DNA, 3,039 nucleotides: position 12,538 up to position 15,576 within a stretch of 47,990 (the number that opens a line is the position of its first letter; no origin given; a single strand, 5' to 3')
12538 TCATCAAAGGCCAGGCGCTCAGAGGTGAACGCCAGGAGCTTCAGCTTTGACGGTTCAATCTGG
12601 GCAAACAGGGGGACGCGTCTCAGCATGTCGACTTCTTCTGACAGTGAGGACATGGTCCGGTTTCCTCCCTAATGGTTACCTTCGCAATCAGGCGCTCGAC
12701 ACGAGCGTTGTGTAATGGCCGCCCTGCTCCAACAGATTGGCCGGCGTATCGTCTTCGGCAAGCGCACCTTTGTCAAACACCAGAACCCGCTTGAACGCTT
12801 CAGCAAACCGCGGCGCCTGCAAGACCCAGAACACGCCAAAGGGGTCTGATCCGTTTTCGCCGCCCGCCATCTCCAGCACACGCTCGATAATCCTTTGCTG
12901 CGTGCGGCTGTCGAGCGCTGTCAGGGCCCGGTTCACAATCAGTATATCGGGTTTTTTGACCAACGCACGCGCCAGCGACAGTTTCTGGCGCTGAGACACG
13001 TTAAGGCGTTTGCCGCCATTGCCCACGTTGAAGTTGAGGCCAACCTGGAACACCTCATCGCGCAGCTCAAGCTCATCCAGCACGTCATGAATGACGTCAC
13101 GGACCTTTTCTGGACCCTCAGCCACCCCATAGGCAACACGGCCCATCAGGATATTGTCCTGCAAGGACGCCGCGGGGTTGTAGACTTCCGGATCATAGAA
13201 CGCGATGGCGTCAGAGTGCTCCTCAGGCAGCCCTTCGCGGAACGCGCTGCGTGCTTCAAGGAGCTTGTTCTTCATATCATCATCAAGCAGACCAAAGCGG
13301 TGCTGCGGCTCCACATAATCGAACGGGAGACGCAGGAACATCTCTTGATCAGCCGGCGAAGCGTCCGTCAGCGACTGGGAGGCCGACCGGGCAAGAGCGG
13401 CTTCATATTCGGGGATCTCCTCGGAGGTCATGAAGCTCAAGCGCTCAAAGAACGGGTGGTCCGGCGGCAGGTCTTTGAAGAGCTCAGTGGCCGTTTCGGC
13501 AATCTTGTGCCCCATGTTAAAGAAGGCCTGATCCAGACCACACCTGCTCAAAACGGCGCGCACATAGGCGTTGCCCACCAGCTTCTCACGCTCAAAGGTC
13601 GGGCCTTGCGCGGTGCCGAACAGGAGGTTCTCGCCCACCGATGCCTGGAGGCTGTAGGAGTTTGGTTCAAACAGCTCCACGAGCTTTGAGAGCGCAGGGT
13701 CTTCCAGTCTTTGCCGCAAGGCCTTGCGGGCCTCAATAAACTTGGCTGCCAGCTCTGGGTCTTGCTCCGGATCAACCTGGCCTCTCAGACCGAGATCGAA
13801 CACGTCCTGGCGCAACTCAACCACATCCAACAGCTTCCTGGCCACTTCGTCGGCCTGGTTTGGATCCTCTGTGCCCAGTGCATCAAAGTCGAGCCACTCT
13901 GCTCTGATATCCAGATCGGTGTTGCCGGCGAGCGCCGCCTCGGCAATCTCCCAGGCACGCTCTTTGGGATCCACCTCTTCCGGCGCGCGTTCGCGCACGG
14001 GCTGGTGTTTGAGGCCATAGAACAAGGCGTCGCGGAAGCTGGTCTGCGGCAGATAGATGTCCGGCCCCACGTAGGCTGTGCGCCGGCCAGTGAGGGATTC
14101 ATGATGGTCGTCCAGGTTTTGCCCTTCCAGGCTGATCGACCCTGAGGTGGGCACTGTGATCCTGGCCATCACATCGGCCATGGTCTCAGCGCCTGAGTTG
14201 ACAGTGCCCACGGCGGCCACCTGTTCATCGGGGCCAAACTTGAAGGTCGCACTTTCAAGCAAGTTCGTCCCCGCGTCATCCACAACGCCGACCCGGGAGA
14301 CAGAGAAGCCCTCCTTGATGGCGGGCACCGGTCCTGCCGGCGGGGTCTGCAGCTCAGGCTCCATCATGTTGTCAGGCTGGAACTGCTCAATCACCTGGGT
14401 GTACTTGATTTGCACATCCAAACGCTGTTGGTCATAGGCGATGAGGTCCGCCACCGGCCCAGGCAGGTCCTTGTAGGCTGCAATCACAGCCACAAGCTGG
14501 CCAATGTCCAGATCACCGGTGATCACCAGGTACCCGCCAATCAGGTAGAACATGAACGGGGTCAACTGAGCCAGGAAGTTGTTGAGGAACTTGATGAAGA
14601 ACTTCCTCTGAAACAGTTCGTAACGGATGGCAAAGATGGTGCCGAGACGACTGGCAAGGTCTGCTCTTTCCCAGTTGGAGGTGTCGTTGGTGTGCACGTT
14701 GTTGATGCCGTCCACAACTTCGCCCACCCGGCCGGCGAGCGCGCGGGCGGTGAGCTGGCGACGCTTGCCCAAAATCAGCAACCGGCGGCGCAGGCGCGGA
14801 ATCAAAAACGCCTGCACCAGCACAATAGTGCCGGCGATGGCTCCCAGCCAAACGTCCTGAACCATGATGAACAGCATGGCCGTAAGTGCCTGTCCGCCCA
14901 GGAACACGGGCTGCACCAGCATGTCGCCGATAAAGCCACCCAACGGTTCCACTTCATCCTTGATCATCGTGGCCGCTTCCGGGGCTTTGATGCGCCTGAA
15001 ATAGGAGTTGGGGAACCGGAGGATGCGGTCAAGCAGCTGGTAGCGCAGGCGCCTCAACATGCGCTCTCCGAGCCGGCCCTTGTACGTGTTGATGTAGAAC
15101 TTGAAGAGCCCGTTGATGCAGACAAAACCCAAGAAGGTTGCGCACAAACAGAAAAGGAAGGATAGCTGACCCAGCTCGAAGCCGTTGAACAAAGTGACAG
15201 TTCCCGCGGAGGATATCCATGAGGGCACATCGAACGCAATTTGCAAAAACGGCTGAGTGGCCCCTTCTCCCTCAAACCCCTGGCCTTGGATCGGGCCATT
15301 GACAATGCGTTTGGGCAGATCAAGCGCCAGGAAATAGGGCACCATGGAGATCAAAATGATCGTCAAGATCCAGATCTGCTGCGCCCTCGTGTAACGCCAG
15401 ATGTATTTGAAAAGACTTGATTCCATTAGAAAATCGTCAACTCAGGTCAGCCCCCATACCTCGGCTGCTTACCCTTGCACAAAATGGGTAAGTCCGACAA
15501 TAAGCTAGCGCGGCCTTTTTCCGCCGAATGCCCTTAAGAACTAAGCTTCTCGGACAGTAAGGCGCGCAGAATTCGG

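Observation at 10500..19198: Six-gene array: three glycosyltransferases, a pseudo-ATPase ABC-exporter-like protein, a stand-alone cNMP reader and a redox-type cyclase. Candidate cyclic-nucleotide-gated glycoconjugate assembly/export system.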

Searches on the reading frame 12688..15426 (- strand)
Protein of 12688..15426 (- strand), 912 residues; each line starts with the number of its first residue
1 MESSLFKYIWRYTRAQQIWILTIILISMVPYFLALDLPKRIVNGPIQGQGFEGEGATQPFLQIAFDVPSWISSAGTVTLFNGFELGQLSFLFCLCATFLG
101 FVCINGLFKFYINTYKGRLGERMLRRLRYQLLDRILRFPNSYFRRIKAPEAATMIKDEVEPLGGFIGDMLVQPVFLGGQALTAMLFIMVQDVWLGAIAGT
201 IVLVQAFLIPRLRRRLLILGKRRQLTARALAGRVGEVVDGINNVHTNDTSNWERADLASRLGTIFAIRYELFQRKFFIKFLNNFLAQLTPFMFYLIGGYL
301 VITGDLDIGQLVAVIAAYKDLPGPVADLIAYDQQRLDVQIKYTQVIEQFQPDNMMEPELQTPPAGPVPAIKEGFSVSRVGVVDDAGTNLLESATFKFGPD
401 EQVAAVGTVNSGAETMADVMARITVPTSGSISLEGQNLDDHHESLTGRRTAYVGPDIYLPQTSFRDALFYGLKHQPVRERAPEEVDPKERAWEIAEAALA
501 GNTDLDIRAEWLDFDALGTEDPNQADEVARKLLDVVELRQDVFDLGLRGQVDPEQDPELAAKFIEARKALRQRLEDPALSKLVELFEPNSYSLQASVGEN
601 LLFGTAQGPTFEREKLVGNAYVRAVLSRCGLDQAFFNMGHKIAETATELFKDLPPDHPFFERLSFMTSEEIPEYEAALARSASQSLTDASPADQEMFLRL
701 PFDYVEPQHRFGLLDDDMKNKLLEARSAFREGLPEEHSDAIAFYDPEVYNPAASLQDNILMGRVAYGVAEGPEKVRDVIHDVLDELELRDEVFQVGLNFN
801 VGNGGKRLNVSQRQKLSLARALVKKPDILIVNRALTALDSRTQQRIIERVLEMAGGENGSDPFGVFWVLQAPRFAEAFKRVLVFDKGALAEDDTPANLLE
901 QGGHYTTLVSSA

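Call 3: search_protein_families(library=pfam, proteins=[window:12688-15426:-], max_evalue=0.01)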
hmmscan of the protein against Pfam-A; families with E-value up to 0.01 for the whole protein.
window:12688-15426:- (912 aa): 2 families
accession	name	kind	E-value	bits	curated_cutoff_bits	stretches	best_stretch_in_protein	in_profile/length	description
PF00664.28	ABC_membrane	-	1.3e-15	58.3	28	1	87-316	39-265/274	ABC transporter transmembrane region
PF00005.33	ABC_tran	-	1.9e-09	38.6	25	1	391-486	2-80/137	ABC transporter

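Call 6: search_protein_families(library=ncbifam, proteins=[window:12688-15426:-], max_evalue=0.001)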
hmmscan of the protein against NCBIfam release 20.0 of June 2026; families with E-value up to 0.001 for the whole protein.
window:12688-15426:- (912 aa): 107 families (the best 25 are shown)
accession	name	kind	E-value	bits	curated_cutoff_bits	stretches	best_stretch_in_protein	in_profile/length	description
TIGR03796.1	NHLM_micro_ABC1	equivalog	2.9e-38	131.6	853.3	2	91-468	193-573/710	NHLP family bacteriocin export ABC transporter peptidase/permease/ATPase subunit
TIGR02203.1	MsbA_lipidA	equivalog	2.2e-36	125.5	602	2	82-480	44-439/572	lipid A export permease/ATP-binding protein MsbA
NF045513.1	HepA_fam_ABC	equivalog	9.5e-32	110.2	725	2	87-474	90-474/610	heterocyst formation ABC transporter subunit HepA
TIGR02857.1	CydD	equivalog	1.8e-28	99.8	435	3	740-856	397-507/529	thiol reductant ABC exporter subunit CydD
TIGR03797.1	NHLM_micro_ABC2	equivalog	2.3e-28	99.1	709.4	2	91-440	175-519/686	NHLP bacteriocin export ABC transporter permease/ATPase subunit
TIGR00958.1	3a01208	subfamily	4.6e-28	97.9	874.6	2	754-909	570-711/711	antigen peptide transporter 2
TIGR02204.1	MsbA_rel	hypoth_equivalog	1.4e-25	90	780.4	2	96-473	65-439/576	ABC transporter, permease/ATP-binding protein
TIGR01193.1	bacteriocin_ABC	subfamily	1.8e-24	86.2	523.85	2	753-909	562-706/708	peptide cleavage/export ABC transporter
NF010178.0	PRK13657.1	equivalog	2.7e-24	85.5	733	2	740-910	412-568/588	glucan ABC transporter ATP-binding protein/ permease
TIGR01846.1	type_I_sec_HlyB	subfamily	2.9e-24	85.4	725.55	2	794-908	580-688/694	type I secretion system permease/ATPase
TIGR03375.1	type_I_sec_LssB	subfamily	4.8e-24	84.6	693.1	2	182-472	280-565/696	type I secretion system permease/ATPase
NF008379.0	PRK11174.1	equivalog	1.3e-20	73.6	684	1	739-910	423-582/588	heme ABC transporter permease/ATP-binding protein CydD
TIGR02868.1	CydC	equivalog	5.4e-20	71.5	329.05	2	752-854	422-518/530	thiol reductant ABC exporter subunit CydC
TIGR01842.1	type_I_sec_PrtD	subfamily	7.2e-20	71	510.15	2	186-460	135-404/544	type I secretion system permease/ATPase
NF008364.0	PRK11160.1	equivalog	7.4e-20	71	630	2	750-909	425-572/575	heme ABC transporter ATP-binding protein/permease CydC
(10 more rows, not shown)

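Call 7: find_homologous_proteins(query=window:12688-15426:-, max_evalue=1e-10)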
Query window:12688-15426:- (912 aa): 6875 proteins with E <= 1e-10 among 8000 candidates; the best 120 are listed.
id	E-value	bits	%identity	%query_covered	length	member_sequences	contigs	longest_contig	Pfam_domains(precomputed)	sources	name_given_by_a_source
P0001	0.0e+0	1996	97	100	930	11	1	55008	PF00005.34,PF00664.29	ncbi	-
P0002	0.0e+0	1817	87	100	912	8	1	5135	PF00005.34,PF00664.29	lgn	-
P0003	0.0e+0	1739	84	100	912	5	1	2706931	PF00005.34,PF00664.29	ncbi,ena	-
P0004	0.0e+0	1716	82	100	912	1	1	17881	PF00005.34,PF00664.29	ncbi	ncbi:MAG: ABC transporter transmembrane domain-containing protein [Pseudomonadota bacterium]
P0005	0.0e+0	1400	68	100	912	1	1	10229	PF00005.34,PF00664.29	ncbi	-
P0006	0.0e+0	1377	66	100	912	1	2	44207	PF00005.34,PF00664.29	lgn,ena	-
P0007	0.0e+0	1375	67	100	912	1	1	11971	PF00005.34,PF00664.29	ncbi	ncbi:MAG: ABC transporter transmembrane domain-containing protein [Hyphomicrobiales bacterium]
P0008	0.0e+0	1370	65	100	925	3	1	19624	PF00005.34,PF00664.29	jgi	jgi:putative ABC transport system ATP-binding protein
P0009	0.0e+0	1153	56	100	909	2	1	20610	PF00005.34,PF00664.29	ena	-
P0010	0.0e+0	1152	57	100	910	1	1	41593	PF00005.34,PF00664.29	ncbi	-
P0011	0.0e+0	1151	57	100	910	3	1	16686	PF00005.34,PF00664.29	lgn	-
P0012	0.0e+0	1149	57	100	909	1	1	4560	PF00005.34,PF00664.29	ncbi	-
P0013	0.0e+0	1148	57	98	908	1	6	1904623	PF00005.34,PF00664.29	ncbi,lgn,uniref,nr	ncbi:ABC transporter transmembrane domain-containing protein [Rhodoligotrophos defluvii]|uniref:ABC 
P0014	0.0e+0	1147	57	98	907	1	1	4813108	PF00005.34,PF00664.29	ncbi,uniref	ncbi:ABC transporter transmembrane domain-containing protein [Rhodoligotrophos ferricapiens]|uniref:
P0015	0.0e+0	1146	56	100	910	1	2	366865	PF00005.34,PF00664.29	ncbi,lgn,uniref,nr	ncbi:putative ABC transport system ATP-binding protein [Rhodoligotrophos appendicifer]|uniref:ABC tr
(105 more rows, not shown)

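Call 9: find_related_loci(query=A1, collection=genome_contigs, flank=10000)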
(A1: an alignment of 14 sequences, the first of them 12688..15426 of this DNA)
Query A1 (912 aa) in genome_contigs; peptide patterns used: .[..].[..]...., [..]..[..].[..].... (x = any residue, [..] = any of these).
599 stretches matched a pattern (row limit reached: there are more); 580 encode a relative of the query (tblastn E <= 1e-3); the best 80 are kept; 80 distinct loci.
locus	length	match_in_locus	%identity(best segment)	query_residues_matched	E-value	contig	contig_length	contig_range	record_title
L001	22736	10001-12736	97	1-912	0e+0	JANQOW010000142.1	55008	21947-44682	MAG: Hyphomicrobiales bacterium isolate IP29b_bin.146 k99_1177390, whole genome shotgun sequence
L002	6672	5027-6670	97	1-548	0e+0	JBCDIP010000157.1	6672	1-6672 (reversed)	MAG: Pseudomonadota bacterium isolate P01_H01_bin.182 k141_2175131_length_6672_cov_9.0000, whole genome shotgun sequence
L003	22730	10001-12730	57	1-910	0e+0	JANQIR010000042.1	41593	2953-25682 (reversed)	MAG: Aestuariivirgaceae bacterium isolate PL24a_bin.60 k99_6496459, whole genome shotgun sequence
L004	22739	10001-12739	56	1-911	0e+0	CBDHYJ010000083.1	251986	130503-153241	MAG: Hyphomicrobiales bacterium isolate aed909f2-98c6-4b84-885f-341282523976 genome assembly, contig: contig_83, whole g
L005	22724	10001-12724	56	1-910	0e+0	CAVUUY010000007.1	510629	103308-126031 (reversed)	MAG: uncultured Alphaproteobacteria bacterium isolate MFD05674.bin.1.155 genome assembly, contig: contig_31491, whole ge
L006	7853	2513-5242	56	1-910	0e+0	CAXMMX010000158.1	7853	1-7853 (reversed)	MAG: uncultured Alphaproteobacteria bacterium isolate 07C-BC-St02_bin.5.orig genome assembly, contig: k141_4522017, whol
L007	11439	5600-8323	55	1-910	0e+0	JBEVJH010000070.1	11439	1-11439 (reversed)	MAG: Aestuariivirgaceae bacterium isolate T4R1BO.metabat2.167 T4R1BO.metabat2.167_k133_22081920, whole genome shotgun se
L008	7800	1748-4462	55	4-910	0e+0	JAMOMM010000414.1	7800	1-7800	MAG: Hyphomicrobiales bacterium isolate 4281-140_metabat1_scaf2bin.004 4281-140_scaffold_4733_c1, whole genome shotgun s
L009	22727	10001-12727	53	1-909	0e+0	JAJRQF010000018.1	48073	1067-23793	MAG: Alphaproteobacteria bacterium isolate Dive100_bin10.37 k141_173960, whole genome shotgun sequence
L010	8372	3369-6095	53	1-909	0e+0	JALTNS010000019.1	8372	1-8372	MAG: Rhizobiaceae bacterium isolate S139_metabat2_scaf2bin.159 S139_NODE_10618_length_8372_cov_2.400849, whole genome sh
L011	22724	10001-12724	55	1-910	0e+0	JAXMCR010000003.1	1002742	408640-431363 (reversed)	MAG: Hyphomicrobiales bacterium isolate STL-PRO15 C3.216.fa-3, whole genome shotgun sequence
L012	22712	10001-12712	53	1-910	0e+0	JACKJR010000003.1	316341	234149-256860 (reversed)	MAG: Rhodobiaceae bacterium isolate HK-STAS-PROT-44 HK-STAS-PROT-44_3, whole genome shotgun sequence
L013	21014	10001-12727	52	1-909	0e+0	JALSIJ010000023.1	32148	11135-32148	MAG: Rhizobiaceae bacterium isolate 354-166_metabat2_scaf2bin.030 354-166_scaffold_1219_c1, whole genome shotgun sequenc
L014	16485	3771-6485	54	4-908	0e+0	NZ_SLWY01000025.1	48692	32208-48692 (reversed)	Plasticicumulans lactativorans strain DSM 25287 Ga0310538_125, whole genome shotgun sequence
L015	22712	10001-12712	52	1-910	0e+0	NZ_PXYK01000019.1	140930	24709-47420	Kumtagia ephedrae strain 6GN-30 ZB100018, whole genome shotgun sequence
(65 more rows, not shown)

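Call 14: search_dna_similar(query=window:12688-15426:-, collection=plasmids, mode=protein, max_evalue=1e-50, max_rows=25)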
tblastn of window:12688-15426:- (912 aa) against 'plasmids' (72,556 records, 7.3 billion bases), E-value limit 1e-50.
Records with a match: 262; places in all: 264; records where one place covers at least 80% of the query: 262.
Best place of each record, by identity: <60% 262.
By first word of the organism name: Rhizobium 144; Sinorhizobium 80; Ensifer 9; Ruegeria 6; Phyllobacterium 5; Azospirillum 5; Sulfitobacter 4; Shinella 3; Tritonibacter 2; Mesorhizobium 1; and 3 more.
By predicted mobility (MOB-suite, as given by PLSDB): non-mobilizable 140; mobilizable 94; conjugative 28.
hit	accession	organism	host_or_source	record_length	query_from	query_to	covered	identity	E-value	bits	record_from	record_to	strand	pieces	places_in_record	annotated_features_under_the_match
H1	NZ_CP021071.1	Mesorhizobium sp. WSM1497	Biserrula pelecinus L.,cell ...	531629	1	910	100%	52.0%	0e+0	894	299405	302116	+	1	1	ABC transporter ATP-binding protein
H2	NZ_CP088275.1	Phyllobacterium sp. T1293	Melilotus albus,Cell culture,root nodule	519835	1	910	100%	50.5%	0e+0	868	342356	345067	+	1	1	ABC transporter ATP-binding protein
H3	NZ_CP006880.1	Rhizobium gallicum bv. gallicum R602sp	Phaseolus vulgaris,whole ...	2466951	1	910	100%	50.4%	0e+0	875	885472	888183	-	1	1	record has no annotation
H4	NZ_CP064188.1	Rhizobium sp. 007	Onobrychis viciifolia,cell culture,root ...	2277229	1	910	100%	50.3%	0e+0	871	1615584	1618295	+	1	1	none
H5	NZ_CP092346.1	Rhizobium gallicum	Phaseolus vulgaris,Cell culture,nodule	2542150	1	910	100%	50.3%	0e+0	870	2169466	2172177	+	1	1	none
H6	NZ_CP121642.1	Rhizobium sp. CC1099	Onobrychis viciifolia,cell culture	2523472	1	910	100%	50.3%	0e+0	870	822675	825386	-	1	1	none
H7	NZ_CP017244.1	Rhizobium etli 8C-3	Phaseolus vulgaris,cell culture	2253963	1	910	100%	50.2%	0e+0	872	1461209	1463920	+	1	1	record has no annotation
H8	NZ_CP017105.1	Rhizobium gallicum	Phaseolus vulgaris,Whole ...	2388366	1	910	100%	50.2%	0e+0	870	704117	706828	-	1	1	none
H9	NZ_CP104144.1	Rhizobium sullae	Sulla coronaria,cell culture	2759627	1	910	100%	50.2%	0e+0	866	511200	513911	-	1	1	record has no annotation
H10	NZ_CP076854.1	Rhizobium sp. WYJ-E13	Curcuma wenyujin Y.H. Chen et C. ...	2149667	1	910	100%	50.0%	0e+0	875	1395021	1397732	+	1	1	none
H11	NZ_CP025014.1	Rhizobium leguminosarum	Lotus corniculatus,Bacteria culture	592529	1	910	100%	49.9%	0e+0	868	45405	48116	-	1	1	ABC transporter transmembrane domain-containing protein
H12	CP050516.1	Rhizobium leguminosarum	Trifolium repens,cell culture,root ...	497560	1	910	100%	49.9%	0e+0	868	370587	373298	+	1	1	ATP-binding cassette domain-containing protein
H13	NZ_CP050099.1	Rhizobium leguminosarum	Trifolium pratense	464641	1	910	100%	49.9%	0e+0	868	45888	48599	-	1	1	ABC transporter transmembrane domain-containing protein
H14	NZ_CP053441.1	Rhizobium brockwellii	Trifolium repens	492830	1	910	100%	49.9%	0e+0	868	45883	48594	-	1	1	ABC transporter transmembrane domain-containing protein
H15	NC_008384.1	Rhizobium johnstonii 3841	-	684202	1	910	100%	49.9%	0e+0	867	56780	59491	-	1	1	ABC transporter transmembrane domain-containing protein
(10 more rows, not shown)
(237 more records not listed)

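Call 15: get_annotated_region(hit=H15, flank=12000)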
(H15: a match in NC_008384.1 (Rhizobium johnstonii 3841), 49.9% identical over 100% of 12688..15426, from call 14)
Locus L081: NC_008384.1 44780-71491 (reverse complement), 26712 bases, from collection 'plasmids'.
description: Rhizobium johnstonii 3841 plasmid pRL11, complete sequence
organism: Rhizobium johnstonii 3841 (NCBI taxid 216596)
taxonomy: Bacteria; Pseudomonadota; Alphaproteobacteria; Hyphomicrobiales; Rhizobiaceae; Rhizobium; Rhizobium johnstonii; Rhizobium johnstonii 3841
host: -; source: -; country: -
typing (MOB-suite, as given by PLSDB): conjugative; relaxase MOBQ; mating-pair formation MPF_T
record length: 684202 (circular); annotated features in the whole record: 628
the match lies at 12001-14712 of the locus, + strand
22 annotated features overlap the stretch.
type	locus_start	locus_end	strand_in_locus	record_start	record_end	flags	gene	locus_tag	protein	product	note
CDS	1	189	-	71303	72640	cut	-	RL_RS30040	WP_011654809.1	nucleotide sugar dehydrogenase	-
CDS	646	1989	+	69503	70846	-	-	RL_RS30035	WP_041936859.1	adenylate/guanylate cyclase domain-containing protein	-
CDS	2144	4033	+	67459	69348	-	-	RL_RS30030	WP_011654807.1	ABC transporter ATP-binding protein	-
CDS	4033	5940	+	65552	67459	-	-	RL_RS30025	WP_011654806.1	ABC transporter substrate-binding protein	-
CDS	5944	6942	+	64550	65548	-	-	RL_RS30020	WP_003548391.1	ABC transporter permease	GO:0055085 - transmembrane transport [Evidence IEA]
CDS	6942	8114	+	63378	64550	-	-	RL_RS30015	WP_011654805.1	ABC transporter permease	-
CDS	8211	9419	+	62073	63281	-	-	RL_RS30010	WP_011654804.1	glycosyltransferase family protein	-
CDS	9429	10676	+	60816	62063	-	-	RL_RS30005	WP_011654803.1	glycosyltransferase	-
CDS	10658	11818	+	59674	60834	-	-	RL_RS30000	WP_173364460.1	glycosyltransferase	-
CDS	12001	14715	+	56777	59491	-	-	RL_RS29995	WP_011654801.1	ABC transporter transmembrane domain-containing protein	-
CDS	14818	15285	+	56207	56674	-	-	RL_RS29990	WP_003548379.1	cyclic nucleotide-binding domain-containing protein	-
CDS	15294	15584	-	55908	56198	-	-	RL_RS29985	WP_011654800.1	type II toxin-antitoxin system RelE/ParE family toxin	GO:0030541 - plasmid partitioning [Evidence IEA]; GO:0051290 - protein heterotetramerization [Evidence IEA]; GO:0009432 ...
CDS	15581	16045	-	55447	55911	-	-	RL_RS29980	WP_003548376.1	hypothetical protein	-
CDS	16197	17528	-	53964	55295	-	-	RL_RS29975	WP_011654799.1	MFS transporter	GO:0055085 - transmembrane transport [Evidence IEA]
CDS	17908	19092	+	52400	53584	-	cyoA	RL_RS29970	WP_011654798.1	ubiquinol oxidase subunit II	GO:0015990 - electron transport coupled proton transport [Evidence IEA]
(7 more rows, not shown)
